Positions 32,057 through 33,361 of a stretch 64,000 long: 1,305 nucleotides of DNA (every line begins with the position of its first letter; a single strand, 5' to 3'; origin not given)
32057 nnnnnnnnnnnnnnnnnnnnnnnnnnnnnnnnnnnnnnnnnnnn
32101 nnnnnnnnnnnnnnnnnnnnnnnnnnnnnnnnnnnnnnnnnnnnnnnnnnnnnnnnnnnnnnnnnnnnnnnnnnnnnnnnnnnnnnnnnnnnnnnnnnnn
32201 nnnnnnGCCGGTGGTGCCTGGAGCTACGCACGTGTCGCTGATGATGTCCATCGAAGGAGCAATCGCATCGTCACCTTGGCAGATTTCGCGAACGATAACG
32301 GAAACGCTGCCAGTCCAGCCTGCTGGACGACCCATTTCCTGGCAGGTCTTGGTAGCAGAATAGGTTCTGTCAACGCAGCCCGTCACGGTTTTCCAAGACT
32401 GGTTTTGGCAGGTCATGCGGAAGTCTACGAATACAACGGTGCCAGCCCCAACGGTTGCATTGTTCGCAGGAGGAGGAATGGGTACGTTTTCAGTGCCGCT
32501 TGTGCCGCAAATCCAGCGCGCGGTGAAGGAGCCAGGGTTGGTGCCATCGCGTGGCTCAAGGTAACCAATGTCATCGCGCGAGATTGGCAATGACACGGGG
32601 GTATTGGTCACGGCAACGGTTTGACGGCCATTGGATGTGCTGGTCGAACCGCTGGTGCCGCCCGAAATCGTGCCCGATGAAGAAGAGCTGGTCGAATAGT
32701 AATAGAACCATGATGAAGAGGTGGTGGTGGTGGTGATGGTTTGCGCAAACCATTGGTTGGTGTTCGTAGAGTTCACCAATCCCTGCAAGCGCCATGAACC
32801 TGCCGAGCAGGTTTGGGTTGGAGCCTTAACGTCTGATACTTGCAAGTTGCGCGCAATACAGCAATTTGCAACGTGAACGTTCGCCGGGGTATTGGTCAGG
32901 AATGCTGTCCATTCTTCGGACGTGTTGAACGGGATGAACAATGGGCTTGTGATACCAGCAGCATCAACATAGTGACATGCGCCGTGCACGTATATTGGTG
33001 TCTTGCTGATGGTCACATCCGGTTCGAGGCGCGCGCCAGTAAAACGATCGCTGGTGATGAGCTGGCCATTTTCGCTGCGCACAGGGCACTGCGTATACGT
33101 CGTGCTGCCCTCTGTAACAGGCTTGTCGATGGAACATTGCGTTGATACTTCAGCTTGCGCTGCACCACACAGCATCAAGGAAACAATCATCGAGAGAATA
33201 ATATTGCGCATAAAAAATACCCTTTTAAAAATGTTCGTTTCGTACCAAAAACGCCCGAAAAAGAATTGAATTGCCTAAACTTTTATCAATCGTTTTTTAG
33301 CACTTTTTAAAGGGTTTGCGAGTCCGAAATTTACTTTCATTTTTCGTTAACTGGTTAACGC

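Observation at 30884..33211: Second, shorter paralog (775 aa) with the same N-terminal domain, module grammar and tail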

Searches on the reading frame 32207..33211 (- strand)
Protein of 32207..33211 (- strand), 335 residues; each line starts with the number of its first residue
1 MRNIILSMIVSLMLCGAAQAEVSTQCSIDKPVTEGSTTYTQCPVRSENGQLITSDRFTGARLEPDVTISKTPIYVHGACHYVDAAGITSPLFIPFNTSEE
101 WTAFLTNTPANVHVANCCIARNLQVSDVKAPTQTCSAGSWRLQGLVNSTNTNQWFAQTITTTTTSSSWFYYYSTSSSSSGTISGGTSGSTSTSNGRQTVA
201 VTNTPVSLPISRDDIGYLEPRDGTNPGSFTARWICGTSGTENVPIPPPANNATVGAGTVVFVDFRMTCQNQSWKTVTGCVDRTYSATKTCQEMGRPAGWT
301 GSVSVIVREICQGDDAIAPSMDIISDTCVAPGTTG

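Call 18: search_protein_representatives(protein=window:32207-33211:-)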
Query: 335 residues. Proteins with E-value up to 0.001 (for the whole library): 54; up to 1e-10: 26; up to 1e-30: 11. The best 54 are listed.
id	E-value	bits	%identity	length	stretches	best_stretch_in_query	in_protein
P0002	3.9e-45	170.9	41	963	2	5-155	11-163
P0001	2.0e-42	162.0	39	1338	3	3-164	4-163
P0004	3.5e-42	161.2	47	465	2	13-152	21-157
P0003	4.7e-42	160.8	50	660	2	1-163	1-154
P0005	4.9e-41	157.4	37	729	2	18-329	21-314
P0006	5.1e-38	147.5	33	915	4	8-156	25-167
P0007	1.5e-33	132.8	40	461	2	4-158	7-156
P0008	2.0e-32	129.1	43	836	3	1-158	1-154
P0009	3.2e-32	128.5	34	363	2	19-153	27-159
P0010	1.2e-31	126.6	50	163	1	25-156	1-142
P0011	6.3e-31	124.2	48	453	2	17-150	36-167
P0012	2.0e-30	122.5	41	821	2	6-165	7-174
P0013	2.3e-30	122.4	38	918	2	10-327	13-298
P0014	3.7e-30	121.7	43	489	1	13-236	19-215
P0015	2.0e-29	119.3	34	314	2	22-148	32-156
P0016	3.7e-29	118.4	39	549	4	12-157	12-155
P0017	3.4e-28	115.2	38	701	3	13-165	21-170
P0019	3.5e-26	108.6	39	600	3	1-157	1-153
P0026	1.6e-21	93.3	33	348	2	22-147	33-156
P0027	1.1e-07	47.9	35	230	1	38-129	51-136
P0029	3.7e-06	42.8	34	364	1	8-118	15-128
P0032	9.9e-06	41.4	46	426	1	52-119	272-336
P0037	2.1e-05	40.3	38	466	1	55-117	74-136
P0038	2.3e-05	40.2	35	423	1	33-124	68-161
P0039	3.1e-05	39.8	32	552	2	25-122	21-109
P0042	5.5e-05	39.0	34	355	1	60-140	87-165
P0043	8.7e-05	38.3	33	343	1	39-118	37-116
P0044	1.0e-04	38.1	35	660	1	70-132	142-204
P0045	1.1e-04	38.0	32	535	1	72-147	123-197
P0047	1.6e-04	37.4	38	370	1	67-130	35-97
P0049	3.1e-04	36.5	32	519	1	27-132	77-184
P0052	8.1e-04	35.1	37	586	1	55-135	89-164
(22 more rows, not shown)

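Call 29: find_homologous_proteins(query=A2, max_evalue=0.00001)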
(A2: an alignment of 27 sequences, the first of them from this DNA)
Query A2 (27 sequences) (328 aa, profile of the alignment): 10 proteins with E <= 0.00001 among 8000 candidates.
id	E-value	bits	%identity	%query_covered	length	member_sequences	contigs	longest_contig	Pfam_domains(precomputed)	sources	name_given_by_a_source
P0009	1.0e-84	302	30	87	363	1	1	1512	-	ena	-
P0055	1.3e-83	299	28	92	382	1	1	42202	-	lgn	-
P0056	2.9e-83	297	28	92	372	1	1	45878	-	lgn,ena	-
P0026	6.1e-82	293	28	93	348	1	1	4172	-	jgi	jgi:hypothetical protein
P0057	3.3e-81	291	27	98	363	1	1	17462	-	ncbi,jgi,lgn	-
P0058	2.0e-80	288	31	87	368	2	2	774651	-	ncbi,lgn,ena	-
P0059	2.6e-80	288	26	90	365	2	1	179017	-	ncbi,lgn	-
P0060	2.7e-80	288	31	87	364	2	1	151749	-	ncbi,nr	ncbi:MAG: hypothetical protein SFW65_08255 [Alphaproteobacteria bacterium]|nr:hypothetical protein [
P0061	5.2e-79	284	26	93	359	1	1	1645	-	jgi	jgi:hypothetical protein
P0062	1.4e-78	282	27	87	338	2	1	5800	-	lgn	-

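Call 42: predict_structure(alignment_id=A2)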
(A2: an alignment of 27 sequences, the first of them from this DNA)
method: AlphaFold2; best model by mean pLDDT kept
length: 328 residues; sequences in the alignment: 27
mean_pLDDT: 82.1   pTM: 0.74
mean pLDDT of the five models: 82.1, 81.5, 81.2, 80.5, 78.7
residues with pLDDT >= 90: 169; 70-90: 77; 50-70: 63; < 50: 19
segments of 3 or more residues with pLDDT < 50: 176-189, 191-193
pLDDT, mean of each block of 10 residues (from residue 1): 59 58 89 95 97 96 97 98 97 98 98 97 91 91 87 80 64 49 42 53 82 89 68 80 54 83 92 86 87 96 89 76 93
secondary structure, 60 per line:
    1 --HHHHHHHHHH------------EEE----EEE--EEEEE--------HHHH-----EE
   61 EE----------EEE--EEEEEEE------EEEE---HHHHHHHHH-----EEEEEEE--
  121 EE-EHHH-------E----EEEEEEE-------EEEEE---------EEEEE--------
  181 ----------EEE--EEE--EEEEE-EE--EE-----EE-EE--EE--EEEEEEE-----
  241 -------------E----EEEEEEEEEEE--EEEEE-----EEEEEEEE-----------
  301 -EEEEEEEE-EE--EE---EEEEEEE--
elements in order: H3-12 E25-27 E32-34 E37-41 H50-53 E59-62 E73-75 E78-84 E91-94 H98-106 E112-118 E140-146 E154-158 E168-172 E191-193 E196-198 E201-205 E229-235 E259-269 E272-276 E282-289 E302-309 E320-326

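Call 43: search_protein_families(library=ncbifam, proteins=[P0006, P0008, P0016, P0019, P0012, P0013, P0005], max_evalue=0.01)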
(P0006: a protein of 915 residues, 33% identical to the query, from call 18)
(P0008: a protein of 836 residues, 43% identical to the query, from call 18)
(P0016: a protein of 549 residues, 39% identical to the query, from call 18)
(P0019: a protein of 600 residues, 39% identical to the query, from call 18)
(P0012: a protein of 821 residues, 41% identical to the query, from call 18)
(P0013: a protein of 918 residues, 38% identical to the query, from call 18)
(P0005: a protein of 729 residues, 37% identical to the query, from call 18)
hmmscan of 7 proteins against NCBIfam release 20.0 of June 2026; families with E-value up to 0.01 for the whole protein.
P0006 (915 aa): 0 families

P0008 (836 aa): 0 families

P0016 (549 aa): 0 families

P0019 (600 aa): 0 families

P0012 (821 aa): 0 families

P0013 (918 aa): 0 families

P0005 (729 aa): 0 families

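Call 46: fold_search(model_id=the predicted structure, library=pdb)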
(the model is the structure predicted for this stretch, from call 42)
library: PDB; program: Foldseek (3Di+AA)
matches with E <= 10: 18; with E <= 0.001: 0
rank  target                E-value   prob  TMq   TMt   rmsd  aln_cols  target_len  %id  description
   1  6gmu                  1.9e+00  0.01  0.11  0.10  18.0       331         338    8  Serum paraoxonase-1 by directed evolution with the L69G/H134R/F222S/T332S mutations (released 2019-04-17)
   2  2r5r                  4.9e+00  0.03  0.08  0.10  15.1        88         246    9  The crystal structure of DUF198 from Nitrosomonas europaea ATCC 19718 (released 2007-09-18)
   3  8g6c_A                6.1e+00  0.02  0.08  0.10  14.4        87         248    9  GTP Cyclohydrolase-IB with manganese (released 2024-02-21)
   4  6a5f_A                6.5e+00  0.06  0.08  0.16  10.7        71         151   11  The structure of [4+2] and [6+4] cyclase in the biosynthetic pathway of nargenicin (released 2019-02-06)
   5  8g6c_B                6.5e+00  0.01  0.07  0.09  14.5        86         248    8  GTP Cyclohydrolase-IB with manganese (released 2024-02-21)
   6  4l3a_A                6.5e+00  0.01  0.08  0.06  18.6       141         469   12  Crystal structure of Internalin K (InlK) from Listeria monocytogenes (released 2013-08-28)
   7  8g8v_A                6.8e+00  0.01  0.06  0.08  14.1        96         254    7  GTP Cyclohydrolase-IB with sodium (released 2024-02-21)
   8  5vo8_C                6.8e+00  0.00  0.05  0.02  17.8       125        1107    8  X-ray crystal structure of a bacterial reiterative transcription complex of pyrG promoter (released 2017-05-24)
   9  8gme_D                7.6e+00  0.03  0.09  0.08  11.9        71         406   11  Crystal structure of the gp32-Dda-dT17 complex (released 2023-06-28)
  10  3c7n_A                7.6e+00  0.01  0.08  0.05  15.7       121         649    9  Structure of the Hsp110:Hsc70 Nucleotide Exchange Complex (released 2008-05-27)
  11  1w0r_A                7.6e+00  0.00  0.08  0.06  51.5       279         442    8  Solution structure of dimeric form of properdin by X-ray solution scattering and analytical ultracentrifugation (released 2005-07-06)
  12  7o3k                  8.1e+00  0.01  0.08  0.14  16.8       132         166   11  Structure of a monomeric variant (L135E) of Sandercyanin fluorescent protein bound to biliverdin IX-alpha (released 2022-04-13)
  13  9vel_q                8.5e+00  0.01  0.08  0.11  18.5       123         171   11  The composite cryo-EM structure of bacteriophage SPO1 capsid (released 2025-08-27)
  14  7k1u                  9.0e+00  0.00  0.08  0.09  19.1       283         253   13  Crystal Structure of SrtB-anchored Collagen-binding Adhesin Fragment (residues 206-565) from Clostridioides difficile st (released 2021-10-20)
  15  2gey_C                1.0e+01  0.06  0.10  0.19   4.8        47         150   21  Crystal Structure of AclR a putative hydroxylase from Streptomyces galilaeus (released 2006-07-18)
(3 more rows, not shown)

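Call 56: search_protein_families(library=pfam, proteins=[P0006, P0008], max_evalue=10)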
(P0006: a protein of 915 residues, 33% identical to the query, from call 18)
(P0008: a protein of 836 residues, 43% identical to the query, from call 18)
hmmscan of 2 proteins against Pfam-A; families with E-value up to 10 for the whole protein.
P0006 (915 aa): 6 families
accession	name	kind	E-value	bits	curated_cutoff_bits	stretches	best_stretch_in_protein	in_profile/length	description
PF13405.12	EF-hand_6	-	0.00035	20.5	25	1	821-834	8-21/30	EF-hand domain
PF15453.11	Pilt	-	0.037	13.8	27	1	236-326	199-277/355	Protein incorporated later into Tight Junctions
PF13202.12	EF-hand_5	-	0.045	13.7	25.9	1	821-833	7-19/25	EF hand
PF13499.12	EF-hand_7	-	0.14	13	30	1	820-834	9-23/67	EF-hand domain pair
PF00036.39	EF-hand_1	-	0.19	11.8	25.4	1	821-833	8-20/29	EF hand domain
PF00404.24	Dockerin_1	-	1.2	9.9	22.9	1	819-834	33-48/57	Dockerin type I domain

P0008 (836 aa): 3 families
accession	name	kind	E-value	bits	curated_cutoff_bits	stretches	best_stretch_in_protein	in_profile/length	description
PF00036.39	EF-hand_1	-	0.00042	20.1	25.4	1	710-725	3-18/29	EF hand domain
PF13202.12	EF-hand_5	-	0.0032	17.3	25.9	2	711-725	3-17/25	EF hand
PF13405.12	EF-hand_6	-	0.0094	16.1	25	1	710-725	3-18/30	EF-hand domain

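Call 65: find_encoding_contigs(protein=P0058, flank=8000, max_places=3)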
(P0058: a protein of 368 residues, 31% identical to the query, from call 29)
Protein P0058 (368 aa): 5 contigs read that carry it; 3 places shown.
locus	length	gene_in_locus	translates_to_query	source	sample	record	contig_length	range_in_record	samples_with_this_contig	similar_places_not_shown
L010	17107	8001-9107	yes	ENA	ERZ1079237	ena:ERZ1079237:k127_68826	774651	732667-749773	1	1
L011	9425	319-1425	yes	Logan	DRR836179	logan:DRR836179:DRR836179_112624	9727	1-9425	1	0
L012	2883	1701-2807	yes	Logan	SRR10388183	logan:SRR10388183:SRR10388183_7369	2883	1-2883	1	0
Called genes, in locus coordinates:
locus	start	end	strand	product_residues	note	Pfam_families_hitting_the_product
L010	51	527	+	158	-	-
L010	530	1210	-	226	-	PF00117:GATase, PF01174:SNO (faint)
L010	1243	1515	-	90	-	PF06769:YoeB_toxin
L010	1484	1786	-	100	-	PF02604:PhdYeFM_antitox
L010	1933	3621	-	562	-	PF00155:Aminotran_1_2, PF00475:IGPD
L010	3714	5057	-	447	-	PF00815:Histidinol_dh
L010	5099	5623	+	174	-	PF18143:HAD_SAK_2 (weak)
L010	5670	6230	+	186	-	PF00227:Proteasome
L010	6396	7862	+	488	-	PF00092:VWA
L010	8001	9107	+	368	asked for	-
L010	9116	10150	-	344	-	-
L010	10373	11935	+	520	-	PF13793:Pribosyltran_N, PF00156:Pribosyltran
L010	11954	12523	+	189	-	-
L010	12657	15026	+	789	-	PF00390:malic, PF03949:Malic_M, PF01515:PTA_PTB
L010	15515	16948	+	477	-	PF00278:Orn_DAP_Arg_deC, PF02784:Orn_Arg_deC_N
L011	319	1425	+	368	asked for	-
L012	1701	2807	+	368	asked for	-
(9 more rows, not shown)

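Call 66: find_encoding_contigs(protein=P0060, flank=8000, max_places=3)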
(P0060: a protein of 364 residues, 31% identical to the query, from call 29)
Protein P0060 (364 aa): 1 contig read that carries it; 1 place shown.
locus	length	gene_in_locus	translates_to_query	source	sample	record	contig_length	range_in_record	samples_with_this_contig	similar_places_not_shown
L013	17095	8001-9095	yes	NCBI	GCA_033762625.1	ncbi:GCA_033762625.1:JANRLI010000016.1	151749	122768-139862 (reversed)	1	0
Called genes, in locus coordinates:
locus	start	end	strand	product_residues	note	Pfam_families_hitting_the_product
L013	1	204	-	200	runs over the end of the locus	-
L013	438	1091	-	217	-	PF00117:GATase, PF01174:SNO (weak)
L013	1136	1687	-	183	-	-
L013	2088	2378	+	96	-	-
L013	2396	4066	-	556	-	PF00155:Aminotran_1_2, PF00266:Aminotran_5 (weak), PF00475:IGPD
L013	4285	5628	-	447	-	PF00815:Histidinol_dh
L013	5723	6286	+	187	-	PF00227:Proteasome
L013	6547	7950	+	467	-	PF00092:VWA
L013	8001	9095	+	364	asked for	-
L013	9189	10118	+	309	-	-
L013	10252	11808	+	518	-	PF13793:Pribosyltran_N, PF14572:Pribosyl_synth (faint), PF13793:Pribosyltran_N, PF00156:Pribosyltran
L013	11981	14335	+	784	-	PF00390:malic, PF03949:Malic_M, PF01515:PTA_PTB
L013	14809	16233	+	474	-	PF00278:Orn_DAP_Arg_deC, PF02784:Orn_Arg_deC_N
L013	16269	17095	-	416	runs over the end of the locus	-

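Call 67: fold_search(model_id=the predicted structure, library=viral)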
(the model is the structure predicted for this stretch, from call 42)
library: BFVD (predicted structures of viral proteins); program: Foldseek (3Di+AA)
matches with E <= 10: 54; with E <= 0.001: 0
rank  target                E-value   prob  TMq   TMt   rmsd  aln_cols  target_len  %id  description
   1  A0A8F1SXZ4            1.6e+00  0.01  0.08  0.04  29.0       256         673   12  Envelopment polyprotein (Fragment) [Sin Nombre orthohantavirus]
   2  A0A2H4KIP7            1.7e+00  0.01  0.09  0.11  23.3       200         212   12  (no name in the UniProt tables at hand)
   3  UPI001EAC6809         2.7e+00  0.03  0.09  0.14  18.6       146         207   10  (no name look-up for this kind of identifier)
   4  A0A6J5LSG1            3.1e+00  0.01  0.07  0.12  19.6       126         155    9  Uncharacterized protein [uncultured Caudovirales phage]
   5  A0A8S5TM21            3.3e+00  0.03  0.08  0.18  13.2       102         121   12  Single stranded DNA binding protein [Podoviridae sp. cttot15]
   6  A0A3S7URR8            3.3e+00  0.02  0.08  0.19  20.8       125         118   11  (no name in the UniProt tables at hand)
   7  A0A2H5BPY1            3.5e+00  0.05  0.08  0.23  16.6       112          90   10  Uncharacterized protein [Vibrio phage Vp_R1]
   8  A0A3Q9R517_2          3.5e+00  0.01  0.08  0.04  35.6       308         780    9  (no name in the UniProt tables at hand)
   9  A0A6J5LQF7            4.1e+00  0.21  0.10  0.35   2.7        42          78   17  Uncharacterized protein [uncultured Caudovirales phage]
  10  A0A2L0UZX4            4.1e+00  0.01  0.09  0.08  17.3       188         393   14  Hemagglutinin protein [Agrobacterium phage Atu_ph07]
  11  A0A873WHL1            4.6e+00  0.08  0.10  0.21   9.2        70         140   11  (no name in the UniProt tables at hand)
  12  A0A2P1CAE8            4.8e+00  0.23  0.11  0.58   3.4        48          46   17  Uncharacterized protein [Salmonella phage SE131]
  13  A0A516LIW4            6.0e+00  0.11  0.09  0.28   5.5        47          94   17  (no name in the UniProt tables at hand)
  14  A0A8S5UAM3            6.0e+00  0.09  0.10  0.20   4.0        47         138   23  Uncharacterized protein [Siphoviridae sp. ctevH2]
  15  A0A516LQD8            6.0e+00  0.08  0.10  0.40   6.0        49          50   12  (no name in the UniProt tables at hand)
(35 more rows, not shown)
